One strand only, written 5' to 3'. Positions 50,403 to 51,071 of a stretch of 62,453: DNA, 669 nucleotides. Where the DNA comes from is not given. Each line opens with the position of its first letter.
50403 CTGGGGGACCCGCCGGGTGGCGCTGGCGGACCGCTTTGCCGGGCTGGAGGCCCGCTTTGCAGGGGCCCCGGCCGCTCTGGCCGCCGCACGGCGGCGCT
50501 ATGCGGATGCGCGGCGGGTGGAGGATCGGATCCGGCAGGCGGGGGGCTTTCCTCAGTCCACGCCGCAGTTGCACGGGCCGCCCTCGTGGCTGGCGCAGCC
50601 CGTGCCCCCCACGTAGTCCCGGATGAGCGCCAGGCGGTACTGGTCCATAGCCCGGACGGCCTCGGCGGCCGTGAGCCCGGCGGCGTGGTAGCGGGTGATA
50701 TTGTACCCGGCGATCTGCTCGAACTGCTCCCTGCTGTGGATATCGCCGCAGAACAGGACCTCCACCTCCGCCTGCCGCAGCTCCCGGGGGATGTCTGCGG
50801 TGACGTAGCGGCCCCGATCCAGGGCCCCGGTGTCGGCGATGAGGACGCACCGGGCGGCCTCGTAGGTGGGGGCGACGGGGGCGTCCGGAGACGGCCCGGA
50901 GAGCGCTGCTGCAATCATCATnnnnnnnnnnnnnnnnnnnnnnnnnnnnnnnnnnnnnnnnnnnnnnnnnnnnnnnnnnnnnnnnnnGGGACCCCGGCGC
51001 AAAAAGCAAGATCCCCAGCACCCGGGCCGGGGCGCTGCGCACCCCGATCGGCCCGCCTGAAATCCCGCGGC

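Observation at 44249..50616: Seven mutually overlapping genes of unassigned role attached to a Mop-type aldehyde oxidoreductase: candidate undescribed cofactor-tailoring system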

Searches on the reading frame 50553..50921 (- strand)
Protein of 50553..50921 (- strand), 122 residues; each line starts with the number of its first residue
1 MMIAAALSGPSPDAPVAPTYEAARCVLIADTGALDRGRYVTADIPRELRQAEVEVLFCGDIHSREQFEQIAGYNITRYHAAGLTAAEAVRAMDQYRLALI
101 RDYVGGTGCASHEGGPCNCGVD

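Call 20: search_protein_families(library=pfam, proteins=[window:50553-50921:-], max_evalue=0.001)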
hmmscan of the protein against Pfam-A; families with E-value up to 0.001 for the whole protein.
window:50553-50921:- (122 aa): 0 families

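Call 33: search_protein_families(library=pfam, proteins=[window:50553-50921:-], max_evalue=0.01)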
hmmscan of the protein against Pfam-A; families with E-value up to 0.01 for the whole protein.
window:50553-50921:- (122 aa): 0 families

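Call 34: search_protein_families(library=ncbifam, proteins=[window:50553-50921:-], max_evalue=0.01)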
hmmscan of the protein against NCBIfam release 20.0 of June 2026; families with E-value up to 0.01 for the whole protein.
window:50553-50921:- (122 aa): 0 families

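Call 104: search_solved_structures(query=A3, max_evalue=10)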
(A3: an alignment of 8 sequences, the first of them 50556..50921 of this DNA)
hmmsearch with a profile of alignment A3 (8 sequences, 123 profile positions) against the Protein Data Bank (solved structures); distinct sequences matched with E-value up to 10: 8.
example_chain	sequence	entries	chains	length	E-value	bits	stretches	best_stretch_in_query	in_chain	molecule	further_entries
1rdu_A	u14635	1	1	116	5.3e-13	52.3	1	3-104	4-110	conserved hypothetical protein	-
1eo1_A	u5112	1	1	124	1.7e-12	50.7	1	1-111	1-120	HYPOTHETICAL PROTEIN MTH1175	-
2qtd_A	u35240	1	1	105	1.1e-05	28.7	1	13-101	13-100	Uncharacterized protein MJ0327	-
2kla_A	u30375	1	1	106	1.2e-05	28.6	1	13-101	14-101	Uncharacterized protein MJ0327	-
2wfb_A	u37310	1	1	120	8.5e-05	25.8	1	3-102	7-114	PUTATIVE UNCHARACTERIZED PROTEIN ORP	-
1t3v_A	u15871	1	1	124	0.41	13.9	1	1-100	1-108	conserved hypothetical protein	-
1o13_A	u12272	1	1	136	0.56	13.5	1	1-100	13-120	probable NifB protein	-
2yx6_A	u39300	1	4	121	1.7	12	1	1-87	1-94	Hypothetical protein PH0822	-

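Call 105: search_protein_families(library=pfam, alignment_id=A3, max_evalue=10)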
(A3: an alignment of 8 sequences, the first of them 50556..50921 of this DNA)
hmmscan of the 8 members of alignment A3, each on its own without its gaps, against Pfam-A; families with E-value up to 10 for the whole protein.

A. member 1, window:50556-50921:- (122 aa): 1 family
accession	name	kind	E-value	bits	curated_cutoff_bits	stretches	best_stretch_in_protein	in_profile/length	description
PF02579.22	Nitro_FeMo-Co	-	0.1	13.4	26.3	1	42-92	43-92/94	Dinitrogenase iron-molybdenum cofactor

B. families by the number of members that match (of 8 scanned): 1 family
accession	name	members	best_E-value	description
PF02579.22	Nitro_FeMo-Co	6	5.6e-13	Dinitrogenase iron-molybdenum cofactor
